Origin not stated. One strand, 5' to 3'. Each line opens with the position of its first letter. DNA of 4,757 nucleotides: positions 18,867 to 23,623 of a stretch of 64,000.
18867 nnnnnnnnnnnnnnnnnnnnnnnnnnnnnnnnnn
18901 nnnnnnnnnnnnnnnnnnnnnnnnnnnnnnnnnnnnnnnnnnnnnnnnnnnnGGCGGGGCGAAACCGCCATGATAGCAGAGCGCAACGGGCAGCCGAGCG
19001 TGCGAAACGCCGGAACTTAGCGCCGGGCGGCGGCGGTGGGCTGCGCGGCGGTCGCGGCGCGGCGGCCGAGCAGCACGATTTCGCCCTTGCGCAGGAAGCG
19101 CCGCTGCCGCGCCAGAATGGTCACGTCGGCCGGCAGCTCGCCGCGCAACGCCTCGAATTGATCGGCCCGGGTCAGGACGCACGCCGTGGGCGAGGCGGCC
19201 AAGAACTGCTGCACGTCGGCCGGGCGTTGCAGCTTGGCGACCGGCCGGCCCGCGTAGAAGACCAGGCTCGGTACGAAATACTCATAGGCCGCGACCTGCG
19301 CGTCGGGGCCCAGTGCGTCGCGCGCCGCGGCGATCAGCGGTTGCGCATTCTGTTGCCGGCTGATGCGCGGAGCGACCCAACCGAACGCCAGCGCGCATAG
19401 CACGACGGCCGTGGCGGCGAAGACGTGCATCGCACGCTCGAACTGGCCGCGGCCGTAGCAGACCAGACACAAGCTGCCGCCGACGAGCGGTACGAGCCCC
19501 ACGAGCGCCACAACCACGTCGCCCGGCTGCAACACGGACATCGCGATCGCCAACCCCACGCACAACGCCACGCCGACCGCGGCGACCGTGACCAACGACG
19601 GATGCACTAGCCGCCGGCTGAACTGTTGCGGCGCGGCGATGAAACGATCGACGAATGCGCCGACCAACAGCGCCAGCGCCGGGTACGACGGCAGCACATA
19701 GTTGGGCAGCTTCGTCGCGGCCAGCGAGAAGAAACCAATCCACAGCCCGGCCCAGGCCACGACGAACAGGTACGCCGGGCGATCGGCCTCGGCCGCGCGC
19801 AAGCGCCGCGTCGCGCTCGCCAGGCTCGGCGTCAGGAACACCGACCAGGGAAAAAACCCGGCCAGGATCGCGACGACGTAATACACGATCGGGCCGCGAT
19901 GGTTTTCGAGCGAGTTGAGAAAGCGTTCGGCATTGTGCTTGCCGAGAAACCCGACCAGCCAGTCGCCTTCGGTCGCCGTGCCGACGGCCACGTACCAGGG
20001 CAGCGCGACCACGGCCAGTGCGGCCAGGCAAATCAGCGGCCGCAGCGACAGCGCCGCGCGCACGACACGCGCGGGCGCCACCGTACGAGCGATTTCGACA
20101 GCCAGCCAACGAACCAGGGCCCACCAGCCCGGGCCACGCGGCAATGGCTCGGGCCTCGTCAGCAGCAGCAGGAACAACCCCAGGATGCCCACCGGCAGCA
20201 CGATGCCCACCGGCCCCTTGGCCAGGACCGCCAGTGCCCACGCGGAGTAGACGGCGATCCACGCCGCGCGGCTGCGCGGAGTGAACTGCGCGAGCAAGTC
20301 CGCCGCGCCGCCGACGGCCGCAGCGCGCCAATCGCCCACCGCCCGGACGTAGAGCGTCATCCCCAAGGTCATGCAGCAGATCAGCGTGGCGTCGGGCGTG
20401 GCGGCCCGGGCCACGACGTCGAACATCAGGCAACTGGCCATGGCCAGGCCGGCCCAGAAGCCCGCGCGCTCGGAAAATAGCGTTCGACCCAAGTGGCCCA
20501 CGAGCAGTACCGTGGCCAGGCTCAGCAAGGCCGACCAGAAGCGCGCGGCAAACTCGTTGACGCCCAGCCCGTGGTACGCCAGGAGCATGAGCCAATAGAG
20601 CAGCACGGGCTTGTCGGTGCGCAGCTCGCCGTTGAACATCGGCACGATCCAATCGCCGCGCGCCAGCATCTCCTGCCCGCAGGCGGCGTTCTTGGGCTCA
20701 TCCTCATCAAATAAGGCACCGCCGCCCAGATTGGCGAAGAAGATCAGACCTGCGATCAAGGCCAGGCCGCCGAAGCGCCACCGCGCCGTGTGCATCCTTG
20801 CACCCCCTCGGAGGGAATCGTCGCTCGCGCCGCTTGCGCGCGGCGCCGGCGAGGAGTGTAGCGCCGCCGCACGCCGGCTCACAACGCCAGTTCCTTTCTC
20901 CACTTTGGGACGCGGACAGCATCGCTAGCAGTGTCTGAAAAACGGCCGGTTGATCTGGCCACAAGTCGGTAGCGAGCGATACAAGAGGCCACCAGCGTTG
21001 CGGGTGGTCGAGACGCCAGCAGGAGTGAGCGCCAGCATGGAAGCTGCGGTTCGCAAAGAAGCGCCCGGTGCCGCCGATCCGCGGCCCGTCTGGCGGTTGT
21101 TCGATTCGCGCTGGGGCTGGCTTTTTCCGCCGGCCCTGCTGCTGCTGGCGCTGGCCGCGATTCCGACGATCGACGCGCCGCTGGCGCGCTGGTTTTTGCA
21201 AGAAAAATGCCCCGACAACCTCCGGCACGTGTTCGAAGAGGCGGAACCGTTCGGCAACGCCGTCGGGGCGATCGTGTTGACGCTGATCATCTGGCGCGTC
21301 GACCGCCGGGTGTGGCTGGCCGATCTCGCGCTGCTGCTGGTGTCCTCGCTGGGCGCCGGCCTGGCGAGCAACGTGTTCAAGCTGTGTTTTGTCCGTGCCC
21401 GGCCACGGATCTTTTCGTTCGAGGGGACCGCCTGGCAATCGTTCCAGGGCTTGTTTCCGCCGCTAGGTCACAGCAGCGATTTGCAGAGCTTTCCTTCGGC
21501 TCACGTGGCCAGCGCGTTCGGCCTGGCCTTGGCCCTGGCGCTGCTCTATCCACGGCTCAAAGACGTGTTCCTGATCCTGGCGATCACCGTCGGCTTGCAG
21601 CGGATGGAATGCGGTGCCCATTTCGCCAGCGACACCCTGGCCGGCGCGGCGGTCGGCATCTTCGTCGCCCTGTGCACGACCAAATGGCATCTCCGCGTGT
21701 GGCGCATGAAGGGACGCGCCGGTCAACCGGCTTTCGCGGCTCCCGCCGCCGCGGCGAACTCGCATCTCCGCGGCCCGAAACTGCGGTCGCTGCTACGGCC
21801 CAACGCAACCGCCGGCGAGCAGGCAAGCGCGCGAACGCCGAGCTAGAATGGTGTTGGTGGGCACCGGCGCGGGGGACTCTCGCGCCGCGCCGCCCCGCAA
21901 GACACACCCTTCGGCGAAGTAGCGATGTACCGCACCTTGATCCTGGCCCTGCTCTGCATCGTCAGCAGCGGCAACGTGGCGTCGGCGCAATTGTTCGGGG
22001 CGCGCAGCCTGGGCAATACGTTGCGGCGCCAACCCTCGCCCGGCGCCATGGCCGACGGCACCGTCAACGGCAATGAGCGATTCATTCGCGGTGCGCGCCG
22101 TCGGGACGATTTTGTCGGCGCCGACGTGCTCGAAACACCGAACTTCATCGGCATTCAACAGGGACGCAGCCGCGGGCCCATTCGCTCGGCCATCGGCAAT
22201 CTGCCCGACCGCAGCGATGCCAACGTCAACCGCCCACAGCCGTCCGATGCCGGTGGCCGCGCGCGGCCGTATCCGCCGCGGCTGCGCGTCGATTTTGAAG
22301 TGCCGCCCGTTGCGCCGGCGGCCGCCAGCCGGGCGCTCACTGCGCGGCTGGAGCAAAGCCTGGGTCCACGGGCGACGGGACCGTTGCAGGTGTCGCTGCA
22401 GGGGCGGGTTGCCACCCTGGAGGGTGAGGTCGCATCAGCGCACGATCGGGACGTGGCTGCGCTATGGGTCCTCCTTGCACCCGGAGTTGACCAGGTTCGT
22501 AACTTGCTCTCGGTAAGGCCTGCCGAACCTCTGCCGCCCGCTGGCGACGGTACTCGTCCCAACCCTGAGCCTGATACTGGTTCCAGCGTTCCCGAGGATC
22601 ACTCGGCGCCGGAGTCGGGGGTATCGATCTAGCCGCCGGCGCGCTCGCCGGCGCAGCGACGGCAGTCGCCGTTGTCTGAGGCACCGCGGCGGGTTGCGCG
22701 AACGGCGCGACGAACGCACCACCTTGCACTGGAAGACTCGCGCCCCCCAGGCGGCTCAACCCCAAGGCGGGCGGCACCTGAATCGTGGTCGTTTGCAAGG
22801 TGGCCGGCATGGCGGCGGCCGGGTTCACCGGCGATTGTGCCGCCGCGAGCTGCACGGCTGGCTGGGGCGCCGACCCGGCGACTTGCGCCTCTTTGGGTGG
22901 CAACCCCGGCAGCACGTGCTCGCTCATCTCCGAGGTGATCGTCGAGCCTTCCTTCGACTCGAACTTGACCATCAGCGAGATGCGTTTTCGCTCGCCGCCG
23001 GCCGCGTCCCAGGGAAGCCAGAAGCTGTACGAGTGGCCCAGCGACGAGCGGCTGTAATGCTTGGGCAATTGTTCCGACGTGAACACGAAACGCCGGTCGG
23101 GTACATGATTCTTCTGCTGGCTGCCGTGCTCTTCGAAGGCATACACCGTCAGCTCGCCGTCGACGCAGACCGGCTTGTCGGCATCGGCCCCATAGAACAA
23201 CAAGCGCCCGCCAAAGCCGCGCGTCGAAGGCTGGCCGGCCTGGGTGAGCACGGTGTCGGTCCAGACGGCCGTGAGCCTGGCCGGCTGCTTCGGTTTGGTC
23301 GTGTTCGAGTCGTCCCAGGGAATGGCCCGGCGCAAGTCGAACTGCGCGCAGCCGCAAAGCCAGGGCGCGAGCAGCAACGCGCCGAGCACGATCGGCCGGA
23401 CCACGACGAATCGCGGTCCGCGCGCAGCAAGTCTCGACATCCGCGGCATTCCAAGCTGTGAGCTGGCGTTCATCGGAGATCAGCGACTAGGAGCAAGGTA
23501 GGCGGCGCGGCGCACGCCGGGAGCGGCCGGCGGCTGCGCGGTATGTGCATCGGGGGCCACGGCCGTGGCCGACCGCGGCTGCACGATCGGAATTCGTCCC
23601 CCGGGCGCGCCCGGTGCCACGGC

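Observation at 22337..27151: Orphan operon: 1223-aa secretin with about eight tandem N-modules and a Pro-rich tail, followed by a lipoprotein, with no secretion machinery nearby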

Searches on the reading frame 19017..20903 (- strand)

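Call 46: search_protein_families(library=pfam, proteins=[window:19017-20903:-], max_evalue=0.001)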
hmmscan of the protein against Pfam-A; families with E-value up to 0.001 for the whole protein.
window:19017-20903:- (628 aa): 2 families
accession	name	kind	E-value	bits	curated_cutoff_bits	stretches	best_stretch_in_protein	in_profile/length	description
PF02366.24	PMT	-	1.1e-12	48.5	22.7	1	77-248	40-202/245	Dolichyl-phosphate-mannose-protein mannosyltransferase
PF13231.12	PMT_2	-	6e-11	43.2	26.1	1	97-191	1-95/160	Dolichyl-phosphate-mannose-protein mannosyltransferase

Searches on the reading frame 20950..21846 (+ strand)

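Call 46: search_protein_families(library=pfam, proteins=[window:20950-21846:+], max_evalue=0.001)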
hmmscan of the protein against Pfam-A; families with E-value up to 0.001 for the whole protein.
window:20950-21846:+ (298 aa): 2 families
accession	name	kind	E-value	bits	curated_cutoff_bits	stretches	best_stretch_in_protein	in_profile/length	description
PF01569.27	PAP2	-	2.2e-21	76.4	27.2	1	127-250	3-128/130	PAP2 superfamily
PF14378.12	PAP2_3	-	3.3e-08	34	27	1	117-239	53-187/190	PAP2 superfamily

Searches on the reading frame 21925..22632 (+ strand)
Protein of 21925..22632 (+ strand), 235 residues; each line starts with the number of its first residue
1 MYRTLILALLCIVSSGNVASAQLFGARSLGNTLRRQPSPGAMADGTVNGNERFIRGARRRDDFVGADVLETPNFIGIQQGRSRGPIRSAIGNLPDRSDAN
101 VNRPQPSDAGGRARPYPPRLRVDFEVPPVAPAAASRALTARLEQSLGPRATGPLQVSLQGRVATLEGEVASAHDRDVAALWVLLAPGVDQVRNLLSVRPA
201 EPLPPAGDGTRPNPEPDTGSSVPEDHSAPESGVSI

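Call 3: search_protein_families(library=pfam, proteins=[window:21925-22632:+], max_evalue=1)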
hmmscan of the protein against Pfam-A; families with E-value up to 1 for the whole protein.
window:21925-22632:+ (235 aa): 1 family
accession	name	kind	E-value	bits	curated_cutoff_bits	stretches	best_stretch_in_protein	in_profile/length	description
PF04972.22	BON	-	2.6e-06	28.1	27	1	137-199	8-69/69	BON domain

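Call 4: search_protein_families(library=ncbifam, proteins=[window:21925-22632:+], max_evalue=0.1)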
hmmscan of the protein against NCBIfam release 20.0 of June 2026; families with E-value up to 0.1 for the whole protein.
window:21925-22632:+ (235 aa): 0 families

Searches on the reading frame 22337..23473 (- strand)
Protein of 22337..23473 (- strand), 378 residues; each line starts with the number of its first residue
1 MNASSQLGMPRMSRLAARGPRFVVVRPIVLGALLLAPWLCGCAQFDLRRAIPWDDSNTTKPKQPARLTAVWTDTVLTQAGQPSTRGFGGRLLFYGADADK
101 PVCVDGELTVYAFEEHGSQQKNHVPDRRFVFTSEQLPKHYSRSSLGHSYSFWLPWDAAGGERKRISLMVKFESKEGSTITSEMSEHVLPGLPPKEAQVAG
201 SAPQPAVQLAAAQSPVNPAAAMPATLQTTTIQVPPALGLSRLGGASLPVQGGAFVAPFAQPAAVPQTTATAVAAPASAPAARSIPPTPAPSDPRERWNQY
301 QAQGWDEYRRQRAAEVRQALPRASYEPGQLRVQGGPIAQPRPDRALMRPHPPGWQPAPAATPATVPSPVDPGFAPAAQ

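Call 3: search_protein_families(library=pfam, proteins=[window:22337-23473:-], max_evalue=1)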
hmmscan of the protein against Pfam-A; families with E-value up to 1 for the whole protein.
window:22337-23473:- (378 aa): 0 families

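Call 4: search_protein_families(library=ncbifam, proteins=[window:22337-23473:-], max_evalue=0.1)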
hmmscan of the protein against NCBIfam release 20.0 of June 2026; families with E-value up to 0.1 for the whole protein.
window:22337-23473:- (378 aa): 0 families

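Call 24: find_homologous_proteins(query=window:22337-23473:-, max_evalue=0.00001)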
Query window:22337-23473:- (378 aa): 283 proteins with E <= 0.00001 among 8000 candidates; the best 120 are listed.
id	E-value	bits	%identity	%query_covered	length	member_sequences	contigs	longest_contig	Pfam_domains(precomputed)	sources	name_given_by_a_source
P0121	5.5e-57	212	48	55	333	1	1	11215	-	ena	-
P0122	7.2e-57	211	39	83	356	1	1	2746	-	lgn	-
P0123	7.8e-57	211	40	83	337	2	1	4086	-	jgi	jgi:hypothetical protein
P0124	1.7e-56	210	38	87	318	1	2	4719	-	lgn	-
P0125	7.2e-55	205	37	86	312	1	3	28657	-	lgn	-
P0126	2.8e-53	200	55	44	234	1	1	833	-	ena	-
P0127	4.4e-53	199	37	90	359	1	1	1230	-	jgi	jgi:hypothetical protein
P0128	5.0e-53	199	41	67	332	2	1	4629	-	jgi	-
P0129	8.6e-53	198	45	56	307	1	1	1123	-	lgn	-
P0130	6.5e-52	195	47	52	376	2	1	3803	-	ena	-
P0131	1.0e-51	195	43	62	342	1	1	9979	-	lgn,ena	-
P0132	1.2e-51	194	40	86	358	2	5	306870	-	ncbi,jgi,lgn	jgi:hypothetical protein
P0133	1.8e-51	194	52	44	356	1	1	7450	-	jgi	-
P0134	2.9e-51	193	37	91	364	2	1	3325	-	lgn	-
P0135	4.5e-51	192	53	42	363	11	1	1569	-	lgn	-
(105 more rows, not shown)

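Call 38: predict_structure(alignment_id=A3)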
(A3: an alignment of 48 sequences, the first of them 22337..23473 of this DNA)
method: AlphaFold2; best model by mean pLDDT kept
length: 378 residues; sequences in the alignment: 48
mean_pLDDT: 71.2   pTM: 0.46
mean pLDDT of the five models: 71.2, 70.5, 70.2, 68.7, 68.4
residues with pLDDT >= 90: 121; 70-90: 56; 50-70: 138; < 50: 63
segments of 3 or more residues with pLDDT < 50: 1-3, 5-9, 240-247, 249-256, 258-274, 276-278, 281-283
pLDDT, mean of each block of 10 residues (from residue 1): 47 51 61 67 61 60 96 96 97 95 98 82 91 97 94 96 96 97 96 69 53 51 58 55 45 44 42 47 56 74 83 79 54 59 62 77 61 53
secondary structure, 60 per line:
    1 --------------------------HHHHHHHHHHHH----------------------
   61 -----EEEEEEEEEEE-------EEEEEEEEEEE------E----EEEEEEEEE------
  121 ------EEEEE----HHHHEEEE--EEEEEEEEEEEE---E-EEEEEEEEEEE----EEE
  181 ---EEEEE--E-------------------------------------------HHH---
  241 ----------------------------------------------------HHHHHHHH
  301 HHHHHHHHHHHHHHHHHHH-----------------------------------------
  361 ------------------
elements in order: H27-38 E66-76 E84-94 E106-114 E127-131 H136-139 E140-143 E146-157 E163-173 E178-180 E184-188 H293-319

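Call 42: fold_search(model_id=the predicted structure, library=pdb)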
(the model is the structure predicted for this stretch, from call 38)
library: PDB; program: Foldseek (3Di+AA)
matches with E <= 10: 1188; with E <= 0.001: 3
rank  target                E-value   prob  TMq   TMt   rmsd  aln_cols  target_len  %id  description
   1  8yjb_G                8.9e-05  1.00  0.20  0.10   7.7       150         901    9  Cryo-EM structure of the human DSS1-INTAC complex (released 2025-03-05)
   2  7pks_g                6.7e-04  1.00  0.21  0.10   7.8       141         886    8  Structural basis of Integrator-mediated transcription regulation (released 2021-12-08)
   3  7p2p_B                7.9e-04  0.97  0.16  0.26  14.6       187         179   11  Human Signal Peptidase Complex Paralog A (SPC-A) (released 2021-10-06)
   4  1xq4_C                2.3e-03  1.00  0.18  0.44   7.5       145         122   10  Crystal Structure of the Putative ApaA Protein from Bordetella pertussis, Northeast Structural Genomics Target BeR40 (released 2004-11-09)
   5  4ph8_A                2.3e-03  0.85  0.15  0.27   9.9       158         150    8  Crystal structure of AggA, the major subunit of aggregative adherence fimbriae type I (AAF/I) from the Escherichia col (released 2014-10-01)
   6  1xq4_A                2.4e-03  1.00  0.22  0.57   6.6       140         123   12  Crystal Structure of the Putative ApaA Protein from Bordetella pertussis, Northeast Structural Genomics Target BeR40 (released 2004-11-09)
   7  1xq4_B                3.2e-03  1.00  0.22  0.58   6.3       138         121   12  Crystal Structure of the Putative ApaA Protein from Bordetella pertussis, Northeast Structural Genomics Target BeR40 (released 2004-11-09)
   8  8rc4_g                4.0e-03  1.00  0.20  0.10   7.8       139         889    9  Structure of Integrator-PP2A complex (released 2024-02-07)
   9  6zlx                  4.0e-03  0.99  0.17  0.24   8.3       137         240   13  The structure of the ClpX-associated factor PDIP38 (released 2021-07-14)
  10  9o5s_F                4.0e-03  0.98  0.17  0.41   8.8       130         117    8  minibinder-antigen complex BXMart1-3-MART1-HLA*A02 (released 2025-07-23)
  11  7ssh_R                4.0e-03  0.98  0.16  0.41   8.0       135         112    7  Single chain trimer HLA-A*02:01 (Y108A) with HPV.16 E7 peptide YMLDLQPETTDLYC (released 2022-11-23)
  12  1xvs_A                4.0e-03  0.97  0.17  0.37   7.9       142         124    9  Crystal structure of apaG Protein from Vibrio cholerae (released 2004-12-14)
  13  5o04_C                4.5e-03  0.99  0.18  0.46   8.0       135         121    7  GII.10 Vietnam 026 norovirus protruding domain in complex with Nanobody Nano-26 and Nano-85 (released 2017-10-04)
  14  1tza_A                4.8e-03  0.99  0.17  0.38   8.6       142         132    6  X-ray structure of Northeast Structural Genomics Consortium target SoR45 (released 2004-07-27)
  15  9jtz_C                5.1e-03  0.99  0.19  0.26   5.9       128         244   16  Crystal structure of Nir2 C-terminal domain in complex with phosphatidic acid (released 2025-10-15)
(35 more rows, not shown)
